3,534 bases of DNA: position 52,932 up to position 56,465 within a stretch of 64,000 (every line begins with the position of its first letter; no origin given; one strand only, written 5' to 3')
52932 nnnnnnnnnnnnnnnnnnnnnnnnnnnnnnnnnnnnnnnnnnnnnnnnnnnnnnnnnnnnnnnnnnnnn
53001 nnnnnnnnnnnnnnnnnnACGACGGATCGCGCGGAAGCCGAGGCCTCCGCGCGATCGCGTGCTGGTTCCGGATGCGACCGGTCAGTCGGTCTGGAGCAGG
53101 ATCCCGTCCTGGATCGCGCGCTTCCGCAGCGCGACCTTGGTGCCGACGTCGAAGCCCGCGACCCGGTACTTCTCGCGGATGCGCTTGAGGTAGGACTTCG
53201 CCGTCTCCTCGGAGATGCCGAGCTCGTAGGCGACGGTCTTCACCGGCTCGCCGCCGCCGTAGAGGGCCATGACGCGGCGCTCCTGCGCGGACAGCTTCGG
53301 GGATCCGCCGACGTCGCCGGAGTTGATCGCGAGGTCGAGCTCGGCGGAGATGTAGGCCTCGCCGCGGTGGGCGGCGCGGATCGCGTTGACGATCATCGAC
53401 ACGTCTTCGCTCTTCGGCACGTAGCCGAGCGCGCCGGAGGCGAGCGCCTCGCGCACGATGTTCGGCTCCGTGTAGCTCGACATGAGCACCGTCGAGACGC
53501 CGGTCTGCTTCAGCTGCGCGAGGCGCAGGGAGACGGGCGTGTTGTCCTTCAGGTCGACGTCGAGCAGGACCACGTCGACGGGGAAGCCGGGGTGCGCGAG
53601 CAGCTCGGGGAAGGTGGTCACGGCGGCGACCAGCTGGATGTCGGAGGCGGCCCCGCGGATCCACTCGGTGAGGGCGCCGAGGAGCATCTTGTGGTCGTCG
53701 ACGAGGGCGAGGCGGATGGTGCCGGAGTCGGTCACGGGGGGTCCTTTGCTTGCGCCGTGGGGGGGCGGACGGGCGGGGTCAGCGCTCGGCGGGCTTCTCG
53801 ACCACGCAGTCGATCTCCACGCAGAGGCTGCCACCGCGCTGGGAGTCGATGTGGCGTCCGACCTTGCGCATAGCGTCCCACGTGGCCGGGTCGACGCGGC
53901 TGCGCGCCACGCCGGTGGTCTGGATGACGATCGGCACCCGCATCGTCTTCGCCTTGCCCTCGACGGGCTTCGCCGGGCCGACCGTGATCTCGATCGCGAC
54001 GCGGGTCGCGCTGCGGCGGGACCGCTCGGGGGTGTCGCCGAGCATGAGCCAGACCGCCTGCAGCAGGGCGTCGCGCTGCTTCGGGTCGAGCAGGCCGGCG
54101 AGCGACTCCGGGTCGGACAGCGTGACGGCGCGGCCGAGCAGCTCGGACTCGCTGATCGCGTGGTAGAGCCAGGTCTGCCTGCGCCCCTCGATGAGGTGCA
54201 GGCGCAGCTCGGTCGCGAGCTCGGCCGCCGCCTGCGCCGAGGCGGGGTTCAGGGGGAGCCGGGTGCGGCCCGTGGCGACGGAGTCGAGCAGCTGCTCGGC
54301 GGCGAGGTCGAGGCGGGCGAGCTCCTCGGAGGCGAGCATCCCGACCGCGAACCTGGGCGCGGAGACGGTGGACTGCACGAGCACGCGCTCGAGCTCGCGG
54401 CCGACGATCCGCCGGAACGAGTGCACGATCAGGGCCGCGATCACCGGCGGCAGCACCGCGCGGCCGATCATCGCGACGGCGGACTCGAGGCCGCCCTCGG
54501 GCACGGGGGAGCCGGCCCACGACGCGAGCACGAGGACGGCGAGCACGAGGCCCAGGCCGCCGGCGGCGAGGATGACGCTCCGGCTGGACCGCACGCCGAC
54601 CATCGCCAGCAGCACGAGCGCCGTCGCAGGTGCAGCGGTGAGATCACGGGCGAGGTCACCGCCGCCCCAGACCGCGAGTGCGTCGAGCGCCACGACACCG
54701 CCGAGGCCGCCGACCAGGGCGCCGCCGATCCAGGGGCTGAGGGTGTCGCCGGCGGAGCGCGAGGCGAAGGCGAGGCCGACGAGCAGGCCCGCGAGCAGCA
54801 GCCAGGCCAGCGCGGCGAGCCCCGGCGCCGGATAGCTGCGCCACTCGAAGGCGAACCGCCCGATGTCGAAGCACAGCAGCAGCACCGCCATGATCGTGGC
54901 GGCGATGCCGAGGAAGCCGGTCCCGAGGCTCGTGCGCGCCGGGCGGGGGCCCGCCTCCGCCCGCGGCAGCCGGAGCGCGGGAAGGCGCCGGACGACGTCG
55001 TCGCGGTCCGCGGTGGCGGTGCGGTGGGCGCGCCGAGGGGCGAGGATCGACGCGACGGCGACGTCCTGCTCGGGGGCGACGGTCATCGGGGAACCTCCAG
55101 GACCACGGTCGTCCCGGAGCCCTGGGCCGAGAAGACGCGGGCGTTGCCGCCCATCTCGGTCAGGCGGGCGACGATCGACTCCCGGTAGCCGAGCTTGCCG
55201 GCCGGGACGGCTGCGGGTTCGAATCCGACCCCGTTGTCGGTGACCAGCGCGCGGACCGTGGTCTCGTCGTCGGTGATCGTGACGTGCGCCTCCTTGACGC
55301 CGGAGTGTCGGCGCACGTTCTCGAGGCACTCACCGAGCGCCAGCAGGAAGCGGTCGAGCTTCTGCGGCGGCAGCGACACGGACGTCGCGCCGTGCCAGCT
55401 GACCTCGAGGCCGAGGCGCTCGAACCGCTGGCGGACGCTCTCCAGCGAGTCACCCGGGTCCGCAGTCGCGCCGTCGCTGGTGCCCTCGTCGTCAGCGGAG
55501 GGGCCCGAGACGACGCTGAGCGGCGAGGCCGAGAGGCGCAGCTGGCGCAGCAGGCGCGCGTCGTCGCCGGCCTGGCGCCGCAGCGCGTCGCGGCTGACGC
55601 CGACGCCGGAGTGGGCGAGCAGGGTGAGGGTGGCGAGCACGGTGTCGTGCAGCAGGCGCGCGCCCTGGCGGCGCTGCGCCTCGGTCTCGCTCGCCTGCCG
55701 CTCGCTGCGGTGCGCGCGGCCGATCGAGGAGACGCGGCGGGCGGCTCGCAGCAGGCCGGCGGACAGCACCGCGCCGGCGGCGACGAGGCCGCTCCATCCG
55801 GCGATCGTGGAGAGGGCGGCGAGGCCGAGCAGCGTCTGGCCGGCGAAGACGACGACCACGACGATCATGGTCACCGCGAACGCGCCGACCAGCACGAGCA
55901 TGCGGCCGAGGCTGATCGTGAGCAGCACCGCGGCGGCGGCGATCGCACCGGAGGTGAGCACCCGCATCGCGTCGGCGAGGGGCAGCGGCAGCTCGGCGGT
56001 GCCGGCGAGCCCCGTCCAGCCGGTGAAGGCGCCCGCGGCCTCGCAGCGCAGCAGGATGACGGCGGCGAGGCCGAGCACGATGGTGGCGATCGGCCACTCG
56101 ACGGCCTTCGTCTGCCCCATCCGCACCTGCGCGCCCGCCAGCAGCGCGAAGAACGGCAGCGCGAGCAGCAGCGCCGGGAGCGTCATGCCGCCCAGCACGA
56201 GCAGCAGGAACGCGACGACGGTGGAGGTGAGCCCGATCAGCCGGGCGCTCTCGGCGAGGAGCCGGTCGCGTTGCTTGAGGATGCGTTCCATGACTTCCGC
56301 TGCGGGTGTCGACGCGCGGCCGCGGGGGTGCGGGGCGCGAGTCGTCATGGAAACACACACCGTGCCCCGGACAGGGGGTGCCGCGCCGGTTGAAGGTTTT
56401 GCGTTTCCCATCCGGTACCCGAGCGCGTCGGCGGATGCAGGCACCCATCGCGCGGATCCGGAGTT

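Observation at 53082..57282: Four-gene signalling unit: atypical regulator, kinase, pseudokinase, canonical regulator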

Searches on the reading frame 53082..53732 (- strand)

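Call 3: search_protein_families(library=pfam, proteins=[window:53082-53732:-], max_evalue=1)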
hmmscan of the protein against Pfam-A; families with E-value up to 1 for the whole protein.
window:53082-53732:- (216 aa): 13 families
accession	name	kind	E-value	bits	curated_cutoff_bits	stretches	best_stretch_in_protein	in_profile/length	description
PF00072.30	Response_reg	-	2e-09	38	30.2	1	10-119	3-111/111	Response regulator receiver domain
PF00196.25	GerE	-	2.6e-09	37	23.5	1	146-191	2-47/57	Bacterial regulatory proteins, luxR family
PF08281.18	Sigma70_r4_2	-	2.4e-06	27.5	25.7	1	146-188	10-53/54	Sigma-70, region 4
PF04545.22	Sigma70_r4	-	0.00012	21.9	24.1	1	146-188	4-47/50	Sigma-70, region 4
PF02796.21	HTH_7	-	0.004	17.7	23.8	1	151-179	8-39/45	Helix-turn-helix domain of resolvase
PF04967.18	HTH_10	-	0.037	14.3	23.1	1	165-188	27-50/53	HTH DNA binding domain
PF13542.12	HTH_Tnp_ISL3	-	0.082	12.8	27.4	1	153-185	19-50/51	Helix-turn-helix domain of transposase family ISL3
PF13551.12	HTH_29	-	0.12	12.9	28.1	1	154-188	4-39/64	Winged helix-turn helix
PF21332.3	AmiR_N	-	0.12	12.8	27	1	52-109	41-98/111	AmiR, N-terminal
PF24033.1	DUF7342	-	0.14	12.6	31.6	1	160-197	16-53/150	Family of unknown function (DUF7342)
PF19026.7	UBA_HYPK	-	0.15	11.9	27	0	164-183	8-27/41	HYPK UBA domain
PF13384.12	HTH_23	-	0.18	12.1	24.6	1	153-189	9-44/50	Homeodomain-like domain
PF06056.18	Terminase_5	-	0.22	11.9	20.3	1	152-188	4-40/58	Putative ATPase subunit of terminase (gpP-like)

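Call 4: search_protein_families(library=ncbifam, proteins=[window:53082-53732:-], max_evalue=1)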
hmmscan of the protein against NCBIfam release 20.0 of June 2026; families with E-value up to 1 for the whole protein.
window:53082-53732:- (216 aa): 31 families (the best 25 are shown)
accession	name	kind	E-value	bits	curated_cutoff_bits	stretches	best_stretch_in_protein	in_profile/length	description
NF007685.0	PRK10360.1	equivalog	4.1e-19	69.2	258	1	6-192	2-183/196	response regulator transcription factor UhpA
NF052445.1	RespRegMctR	equivalog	2.4e-18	66.3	300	1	6-202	2-200/205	two-component system response regulator MctR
NF047785.1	respo_reg_MadR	equivalog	1.2e-15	57.4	300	1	6-192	1-194/209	MadR family response regulator transcription factor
NF007935.0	PRK10651.1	equivalog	2.5e-14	53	250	1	6-190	7-199/216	two-component system response regulator NarL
NF007018.1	PRK09483.1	equivalog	6.3e-14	52.1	280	1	6-209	2-211/217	UvrY/SirA/GacA family response regulator transcription factor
NF041830.1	RR_TF_ErdR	exception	1.7e-13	50.8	390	1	9-191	5-195/213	response regulator transcription factor ErdR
NF011896.0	PRK15369.1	equivalog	4.6e-12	46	242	1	6-181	4-184/211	two component system response regulator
NF007419.0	PRK09958.1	equivalog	9.4e-12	44.9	251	1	10-190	5-187/204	acid-sensing system DNA-binding response regulator EvgA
NF006900.1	PRK09390.1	equivalog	3.6e-09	36.4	255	1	8-192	7-188/203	response regulator FixJ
NF007403.0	PRK09935.1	equivalog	1.3e-07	31.5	271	1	49-185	47-188/210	fimbria biosynthesis transcriptional regulator FimZ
NF007708.0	PRK10403.1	equivalog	2.4e-06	27.1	343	1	8-208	9-215/215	nitrate/nitrite response regulator protein NarP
TIGR02937.1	sigma70-ECF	superfamily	6.5e-06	25.9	42.9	1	146-190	117-162/165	sigma-70 family RNA polymerase sigma factor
NF041733.1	resp_reg_CseB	equivalog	3.3e-05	23.4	350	1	52-130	45-123/228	two-component system response regulator CseB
NF001965.0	PRK00742.1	subfamily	7.7e-05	22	293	1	5-110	3-111/357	chemotaxis-specific protein-glutamate methyltransferase CheB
TIGR02875.1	spore_0_A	equivalog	9.2e-05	21.8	200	1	6-131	3-132/262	sporulation transcription factor Spo0A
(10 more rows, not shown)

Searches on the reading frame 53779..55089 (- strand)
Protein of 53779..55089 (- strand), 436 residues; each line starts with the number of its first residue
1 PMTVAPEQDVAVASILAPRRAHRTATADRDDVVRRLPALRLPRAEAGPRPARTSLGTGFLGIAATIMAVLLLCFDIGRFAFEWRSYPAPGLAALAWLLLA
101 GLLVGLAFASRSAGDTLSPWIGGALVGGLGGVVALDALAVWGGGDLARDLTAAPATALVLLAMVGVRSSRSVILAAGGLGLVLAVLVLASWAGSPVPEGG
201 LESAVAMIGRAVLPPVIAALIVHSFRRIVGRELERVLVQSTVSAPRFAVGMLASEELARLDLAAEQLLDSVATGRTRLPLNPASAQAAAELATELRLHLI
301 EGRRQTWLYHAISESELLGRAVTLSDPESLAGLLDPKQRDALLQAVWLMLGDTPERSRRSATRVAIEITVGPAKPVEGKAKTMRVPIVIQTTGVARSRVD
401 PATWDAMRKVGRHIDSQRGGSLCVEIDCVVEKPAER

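Call 3: search_protein_families(library=pfam, proteins=[window:53779-55089:-], max_evalue=1)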
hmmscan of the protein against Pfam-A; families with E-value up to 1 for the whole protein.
window:53779-55089:- (436 aa): 0 families

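Call 4: search_protein_families(library=ncbifam, proteins=[window:53779-55089:-], max_evalue=1)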
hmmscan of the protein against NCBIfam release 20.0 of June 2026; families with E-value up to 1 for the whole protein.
window:53779-55089:- (436 aa): 0 families

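Call 8: find_homologous_proteins(query=window:53779-55086:-, max_evalue=0.001)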
Query window:53779-55086:- (435 aa): 1586 proteins with E <= 0.001 among 8000 candidates; the best 120 are listed.
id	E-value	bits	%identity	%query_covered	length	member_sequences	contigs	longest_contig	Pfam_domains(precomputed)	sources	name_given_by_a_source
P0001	2.3e-244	829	92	100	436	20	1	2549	-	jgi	jgi:hypothetical protein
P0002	7.8e-210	715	81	100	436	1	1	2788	-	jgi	jgi:hypothetical protein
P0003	1.1e-207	708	79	100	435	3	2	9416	-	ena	-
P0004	1.2e-207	708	80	100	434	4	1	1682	-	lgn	-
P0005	6.8e-199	679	76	100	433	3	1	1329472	-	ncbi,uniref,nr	ncbi:hypothetical protein QDR37_14945 [Amnibacterium sp. CER49]|uniref:hypothetical protein n=1 Tax=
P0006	1.1e-193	662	77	100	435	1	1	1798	-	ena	-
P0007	4.7e-188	643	73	100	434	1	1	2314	-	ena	-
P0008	1.5e-186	638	74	100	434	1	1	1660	-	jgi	jgi:hypothetical protein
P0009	3.2e-186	637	73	100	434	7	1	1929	-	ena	-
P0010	6.1e-186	636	73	100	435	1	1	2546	-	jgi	jgi:hypothetical protein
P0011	9.1e-186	636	72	100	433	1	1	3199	-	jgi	-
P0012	5.4e-185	633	72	100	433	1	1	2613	-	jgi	jgi:hypothetical protein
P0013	7.9e-185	633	72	100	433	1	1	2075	-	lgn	-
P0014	1.8e-184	631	72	100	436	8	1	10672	-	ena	-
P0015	4.3e-184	630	72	100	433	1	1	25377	-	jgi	jgi:hypothetical protein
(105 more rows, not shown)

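Call 20: search_protein_representatives(alignment_id=A1)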
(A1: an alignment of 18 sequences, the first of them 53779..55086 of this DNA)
Query: 18 sequences, 425 profile positions. Proteins with E-value up to 0.001 (for the whole library): 199; up to 1e-10: 155; up to 1e-30: 99. The best 150 are listed.
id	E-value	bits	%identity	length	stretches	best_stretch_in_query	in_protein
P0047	1.6e-187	640.2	-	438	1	12-424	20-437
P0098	2.6e-186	636.3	-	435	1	6-425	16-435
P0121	4.7e-153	526.7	-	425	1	9-425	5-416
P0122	2.7e-144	497.8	-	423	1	8-424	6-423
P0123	1.2e-133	462.8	-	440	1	19-421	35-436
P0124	1.0e-131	456.4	-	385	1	41-424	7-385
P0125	1.4e-130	452.7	-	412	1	22-424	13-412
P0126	6.1e-128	444.0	-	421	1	6-424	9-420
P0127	1.5e-127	442.7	-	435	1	6-424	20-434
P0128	1.9e-124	432.4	-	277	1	125-395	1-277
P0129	1.9e-120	419.3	-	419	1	41-424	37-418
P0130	1.2e-113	396.8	-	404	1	52-424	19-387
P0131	4.7e-113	394.9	-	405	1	30-424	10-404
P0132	8.6e-112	390.7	-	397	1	41-419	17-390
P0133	1.4e-108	380.2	-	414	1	33-425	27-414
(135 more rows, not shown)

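Call 31: predict_structure(alignment_id=A2)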
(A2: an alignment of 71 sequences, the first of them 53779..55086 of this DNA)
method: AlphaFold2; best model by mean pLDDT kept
length: 435 residues; sequences in the alignment: 71
mean_pLDDT: 88.5   pTM: 0.80
mean pLDDT of the five models: 88.5, 87.7, 87.0, 87.0, 86.7
residues with pLDDT >= 90: 342; 70-90: 30; 50-70: 21; < 50: 42
segments of 3 or more residues with pLDDT < 50: 1-37
pLDDT, mean of each block of 10 residues (from residue 1): 41 46 43 46 52 79 97 97 96 98 97 93 98 98 94 98 96 98 97 95 97 98 93 92 87 93 97 97 97 95 94 94 97 97 95 65 92 96 97 93 98 95 97 70
secondary structure, 60 per line:
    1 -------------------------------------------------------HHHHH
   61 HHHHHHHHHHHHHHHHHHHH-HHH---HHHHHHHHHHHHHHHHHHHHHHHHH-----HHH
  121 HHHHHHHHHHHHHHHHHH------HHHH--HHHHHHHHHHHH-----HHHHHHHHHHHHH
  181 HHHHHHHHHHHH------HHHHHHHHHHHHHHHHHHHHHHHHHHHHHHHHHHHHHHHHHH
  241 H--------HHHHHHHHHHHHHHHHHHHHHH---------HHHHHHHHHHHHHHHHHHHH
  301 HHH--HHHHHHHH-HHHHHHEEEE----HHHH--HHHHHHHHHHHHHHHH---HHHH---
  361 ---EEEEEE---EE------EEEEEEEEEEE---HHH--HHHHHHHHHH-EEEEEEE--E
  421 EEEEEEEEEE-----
elements in order: H56-80 H88-112 H118-138 H145-148 H151-162 H168-192 H199-241 H250-271 H281-303 H306-313 H315-320 E321-324 H329-332 H335-350 H354-357 E364-369 E381-391 H400-409 E411-417 E420-430

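Call 33: fold_search(model_id=the predicted structure, library=pdb)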
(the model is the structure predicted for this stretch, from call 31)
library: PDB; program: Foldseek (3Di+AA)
matches with E <= 10: 586; with E <= 0.001: 0
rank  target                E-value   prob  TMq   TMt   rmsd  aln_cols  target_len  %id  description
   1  1r62                  2.9e-02  1.00  0.17  0.44   5.6       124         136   10  Crystal structure of the C-terminal Domain of the Two-Component System Transmitter Protein NRII (NtrB) (released 2004-06-15)
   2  6e52_B                3.8e-02  0.98  0.22  0.36  11.4       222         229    8  Chimeric structure of Saccharomyces cerevisiae GCN4 leucine zipper fused to Staphylococcus aureus AgrC cytoplasmic his (released 2019-02-27)
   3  5epv_A                4.0e-02  0.99  0.21  0.38  16.6       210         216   16  Histidine kinase domain from the LOV-HK blue-light receptor from Brucella abortus (released 2016-02-24)
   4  5epv_C                5.2e-02  1.00  0.21  0.48  13.8       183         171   11  Histidine kinase domain from the LOV-HK blue-light receptor from Brucella abortus (released 2016-02-24)
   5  6dk8_A                8.7e-02  0.84  0.18  0.31  13.9       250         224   10  RetS kinase region without cobalt (released 2019-03-20)
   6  7mwr_B                1.0e-01  0.75  0.19  0.29  23.1       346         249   10  Structure of De Novo designed beta sheet heterodimer LHD101A53/B4 (released 2022-01-19)
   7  1f51_A                1.5e-01  0.66  0.17  0.32  13.2       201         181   10  A TRANSIENT INTERACTION BETWEEN TWO PHOSPHORELAY PROTEINS TRAPPED IN A CRYSTAL LATTICE REVEALS THE MECHANISM OF MOLECU (released 2000-08-23)
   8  9dcz_B                1.8e-01  0.75  0.12  0.33  19.7       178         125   15  Designed allosteric facilitated dissociation switch AS1 in complex state TH with methylated lysines, crystal #1 (released 2025-08-20)
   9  6lad_B                2.0e-01  0.47  0.15  0.30  17.7       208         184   14  Crystal structure of Amuc_1100 from Akkermansia muciniphila (released 2020-08-05)
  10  3ehf_A                2.1e-01  0.66  0.16  0.33  10.7       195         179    8  Crystal structure of DesKC in complex with AMP-PCP (released 2009-09-15)
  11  5ium_A                2.3e-01  0.41  0.16  0.28  18.9       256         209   13  Crystal structure of phosphorylated DesKC (released 2016-12-21)
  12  9r2v_F                2.7e-01  0.66  0.10  0.23  11.0       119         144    8  De novo designed M16 protein fold (released 2025-05-14)
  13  7mwr_A                2.7e-01  0.35  0.13  0.23  23.4       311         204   11  Structure of De Novo designed beta sheet heterodimer LHD101A53/B4 (released 2022-01-19)
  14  8ure_A                2.7e-01  0.14  0.13  0.13  22.3       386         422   14  CryoEM Structure of Allosterically Switchable De Novo Protein sr312, in Open State with Effector Peptide (released 2024-08-14)
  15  5epv_D                2.8e-01  0.95  0.21  0.49  14.5       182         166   11  Histidine kinase domain from the LOV-HK blue-light receptor from Brucella abortus (released 2016-02-24)
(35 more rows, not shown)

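Call 37: search_solved_structures(query=A2, max_evalue=10, show_alignments=2)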
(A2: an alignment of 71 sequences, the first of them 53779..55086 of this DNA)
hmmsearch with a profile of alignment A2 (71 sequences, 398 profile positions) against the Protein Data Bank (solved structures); distinct sequences matched with E-value up to 10: 5.
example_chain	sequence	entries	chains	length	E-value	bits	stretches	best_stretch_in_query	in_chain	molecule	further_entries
7uea_C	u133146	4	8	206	0.66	12.1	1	33-110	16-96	Cytochrome c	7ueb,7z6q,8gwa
9e78_0A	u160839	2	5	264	1.1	11.4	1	348-390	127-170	CCDC81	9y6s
8j6e_A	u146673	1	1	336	6.6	8.8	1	83-181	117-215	Quinone oxidoreductase, putative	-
8sl3_A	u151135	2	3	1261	8.5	8.4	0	34-186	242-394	Adenylate cyclase type 5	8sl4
5oon_A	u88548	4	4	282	9.4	8.3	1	78-135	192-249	Undecaprenyl-diphosphatase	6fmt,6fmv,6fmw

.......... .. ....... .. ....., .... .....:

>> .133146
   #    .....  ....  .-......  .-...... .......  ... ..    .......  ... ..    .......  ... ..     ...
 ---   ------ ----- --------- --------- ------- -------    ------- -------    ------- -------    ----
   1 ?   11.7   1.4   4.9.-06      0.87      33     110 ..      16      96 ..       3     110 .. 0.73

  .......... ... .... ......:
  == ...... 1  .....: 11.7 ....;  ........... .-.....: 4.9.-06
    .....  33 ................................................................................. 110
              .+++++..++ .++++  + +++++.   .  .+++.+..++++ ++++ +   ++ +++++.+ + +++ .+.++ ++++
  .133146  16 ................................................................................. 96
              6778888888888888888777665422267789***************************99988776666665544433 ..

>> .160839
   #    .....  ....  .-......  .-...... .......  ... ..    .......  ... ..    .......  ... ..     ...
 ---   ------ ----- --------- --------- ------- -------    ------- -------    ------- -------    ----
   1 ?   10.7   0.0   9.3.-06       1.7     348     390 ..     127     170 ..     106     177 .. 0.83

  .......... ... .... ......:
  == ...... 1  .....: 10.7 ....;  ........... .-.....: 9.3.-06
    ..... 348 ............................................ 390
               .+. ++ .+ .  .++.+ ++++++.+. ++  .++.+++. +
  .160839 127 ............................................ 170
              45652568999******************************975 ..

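Call 61: search_protein_families(library=pfam, alignment_id=A2, max_evalue=1)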
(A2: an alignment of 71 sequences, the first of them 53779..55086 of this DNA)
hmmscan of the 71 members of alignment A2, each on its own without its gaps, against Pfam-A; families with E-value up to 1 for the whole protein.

A. member 1, window:53779-55086:- (435 aa): 0 families

B. families by the number of members that match (of 71 scanned): 32 families (the first 25 are shown)
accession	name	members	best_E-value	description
PF09843.14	DUF2070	5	0.18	Predicted membrane protein (DUF2070)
PF25587.1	Rv2743c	2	0.0022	Rv2743c family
PF11026.13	DUF2721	2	0.0081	Protein of unknown function (DUF2721)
PF11992.13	TgpA_N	2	0.031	TgpA N-terminal domain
PF25592.1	DUF7937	1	0.0076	Domain of unknown function (DUF7937)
PF03315.21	SDH_beta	1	0.0094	Serine dehydratase beta chain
PF22570.1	LiaF-TM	1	0.0099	LiaF transmembrane domain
PF04193.19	PQ-loop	1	0.012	PQ loop repeat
PF23353.1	BBS2_hp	1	0.012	BBS2 hairpin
PF07695.17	7TMR-DISM_7TM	1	0.018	7TM diverse intracellular signalling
PF17159.10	MASE3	1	0.02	Membrane-associated sensor domain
PF03245.18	Phage_lysis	1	0.026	Bacteriophage Rz lysis protein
PF14015.11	DUF4231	1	0.032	Protein of unknown function (DUF4231)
PF24648.1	DUF7641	1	0.082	Domain of unknown function (DUF7641)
PF25146.1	GH3_N_vert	1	0.091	Vertebrate GH3, N-terminal domain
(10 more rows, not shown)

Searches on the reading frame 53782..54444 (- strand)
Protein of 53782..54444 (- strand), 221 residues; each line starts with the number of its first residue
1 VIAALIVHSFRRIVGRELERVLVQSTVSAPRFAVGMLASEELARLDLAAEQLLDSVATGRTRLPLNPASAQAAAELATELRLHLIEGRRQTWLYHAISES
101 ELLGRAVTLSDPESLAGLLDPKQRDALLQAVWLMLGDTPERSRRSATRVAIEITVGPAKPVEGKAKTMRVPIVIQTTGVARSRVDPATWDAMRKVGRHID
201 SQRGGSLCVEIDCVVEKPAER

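Call 43: predict_structure(alignment_id=A4)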
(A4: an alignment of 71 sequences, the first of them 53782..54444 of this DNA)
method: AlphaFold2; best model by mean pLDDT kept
length: 221 residues; sequences in the alignment: 71
mean_pLDDT: 93.0   pTM: 0.84
mean pLDDT of the five models: 93.0, 91.3, 91.2, 91.1, 89.8
residues with pLDDT >= 90: 185; 70-90: 26; 50-70: 9; < 50: 1
segments of 3 or more residues with pLDDT < 50: none
pLDDT, mean of each block of 10 residues (from residue 1): 96 93 89 85 96 97 97 97 92 95 96 96 97 82 71 98 96 95 95 98 95 94 48
secondary structure, 60 per line:
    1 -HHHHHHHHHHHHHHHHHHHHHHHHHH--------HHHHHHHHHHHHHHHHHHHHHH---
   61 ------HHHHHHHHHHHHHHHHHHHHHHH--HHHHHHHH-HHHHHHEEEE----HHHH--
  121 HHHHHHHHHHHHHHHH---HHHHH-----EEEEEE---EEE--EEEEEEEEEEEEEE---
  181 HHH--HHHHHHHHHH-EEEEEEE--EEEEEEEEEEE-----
elements in order: H2-27 H36-57 H67-89 H92-99 H101-106 E107-110 H115-118 H121-136 H140-144 E150-155 E159-161 E164-177 H186-195 E197-203 E206-216

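Call 45: fold_search(model_id=the predicted structure, library=pdb)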
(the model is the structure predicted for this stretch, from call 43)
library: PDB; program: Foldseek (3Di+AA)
matches with E <= 10: 1140; with E <= 0.001: 3
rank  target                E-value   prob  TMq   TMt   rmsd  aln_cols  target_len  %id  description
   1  8vc9_B                1.2e-04  1.00  0.32  0.21  16.7       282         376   11  Hybrid response regulator LvrB from Leptospira / phosphorylated REC form (released 2024-12-18)
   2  8vc9_F                1.5e-04  1.00  0.32  0.21  16.8       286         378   11  Hybrid response regulator LvrB from Leptospira / phosphorylated REC form (released 2024-12-18)
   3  5epv_A                8.0e-04  0.99  0.33  0.33  17.3       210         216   15  Histidine kinase domain from the LOV-HK blue-light receptor from Brucella abortus (released 2016-02-24)
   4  6e52_B                1.1e-03  0.99  0.37  0.36  15.7       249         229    9  Chimeric structure of Saccharomyces cerevisiae GCN4 leucine zipper fused to Staphylococcus aureus AgrC cytoplasmic his (released 2019-02-27)
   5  7mwr_A                1.4e-03  0.72  0.22  0.23  17.7       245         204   14  Structure of De Novo designed beta sheet heterodimer LHD101A53/B4 (released 2022-01-19)
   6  1r62                  2.6e-03  1.00  0.29  0.43   6.0       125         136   10  Crystal structure of the C-terminal Domain of the Two-Component System Transmitter Protein NRII (NtrB) (released 2004-06-15)
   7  5epv_C                2.8e-03  1.00  0.38  0.47  14.9       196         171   14  Histidine kinase domain from the LOV-HK blue-light receptor from Brucella abortus (released 2016-02-24)
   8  6dk8_A                3.1e-03  0.95  0.31  0.31  14.8       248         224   10  RetS kinase region without cobalt (released 2019-03-20)
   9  3ehh_A                6.7e-03  0.95  0.33  0.37  18.1       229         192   10  Crystal structure of DesKC-H188V in complex with ADP (released 2009-09-15)
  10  6nly_A                9.0e-03  0.51  0.17  0.20  12.8       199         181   12  Fragment of human mitochondrial Alanyl-tRNA Synthetase C-Ala domain (released 2020-01-15)
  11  6dk7_B                1.1e-02  0.85  0.28  0.28  13.8       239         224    9  RetS histidine kinase region with cobalt (released 2019-03-20)
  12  6dk8_B                1.3e-02  0.69  0.24  0.24  13.2       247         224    8  RetS kinase region without cobalt (released 2019-03-20)
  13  9dcz_B                1.4e-02  0.85  0.20  0.32  19.6       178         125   13  Designed allosteric facilitated dissociation switch AS1 in complex state TH with methylated lysines, crystal #1 (released 2025-08-20)
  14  6dk8_G                1.6e-02  0.77  0.31  0.31  13.9       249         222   10  RetS kinase region without cobalt (released 2019-03-20)
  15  5epv_D                1.7e-02  0.99  0.39  0.50  14.0       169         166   12  Histidine kinase domain from the LOV-HK blue-light receptor from Brucella abortus (released 2016-02-24)
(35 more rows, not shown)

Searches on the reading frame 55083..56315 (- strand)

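Call 3: search_protein_families(library=pfam, proteins=[window:55083-56315:-], max_evalue=1)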
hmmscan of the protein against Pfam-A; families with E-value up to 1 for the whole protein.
window:55083-56315:- (410 aa): 2 families
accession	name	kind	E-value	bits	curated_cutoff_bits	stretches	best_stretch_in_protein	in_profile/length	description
PF02518.31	HATPase_c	-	1.2e-09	39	26.4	1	321-409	4-108/111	Histidine kinase-, DNA gyrase B-, and HSP90-like ATPase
PF13581.12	HATPase_c_2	-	3.8e-05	24.2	27.4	1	311-372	20-86/127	Histidine kinase-like ATPase domain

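Call 4: search_protein_families(library=ncbifam, proteins=[window:55083-56315:-], max_evalue=1)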
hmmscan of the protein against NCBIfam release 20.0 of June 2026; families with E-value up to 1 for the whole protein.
window:55083-56315:- (410 aa): 7 families
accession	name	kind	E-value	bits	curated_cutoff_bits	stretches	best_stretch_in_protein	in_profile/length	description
NF047322.1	HK_morpho_MacS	equivalog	1.3e-21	77.2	300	1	114-409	93-367/367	MacS family sensor histidine kinase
NF052531.1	Strep_LiaS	equivalog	3.7e-08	33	450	1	312-409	230-326/328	envelope stress sensor histidine kinase LiaS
NF052443.1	SensHisKinMctS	equivalog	2.2e-07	29.6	700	1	299-410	335-448/457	two-component system sensor histidine kinase MctS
NF008649.0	PRK11644.1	equivalog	6.5e-06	25.2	408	1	306-406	397-494/499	signal transduction histidine-protein kinase/phosphatase UhpB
NF007896.0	PRK10600.1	equivalog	4.6e-05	22.2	578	1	324-406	499-581/598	nitrate/nitrite two-component system sensor histidine kinase NarX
NF008184.0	PRK10935.1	equivalog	0.00072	18.3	553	1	329-409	478-558/565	nitrate/nitrite two-component system sensor histidine kinase NarQ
NF047786.1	his_kin_MadS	equivalog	0.25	10.4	500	1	212-370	228-384/434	MadS family sensor histidine kinase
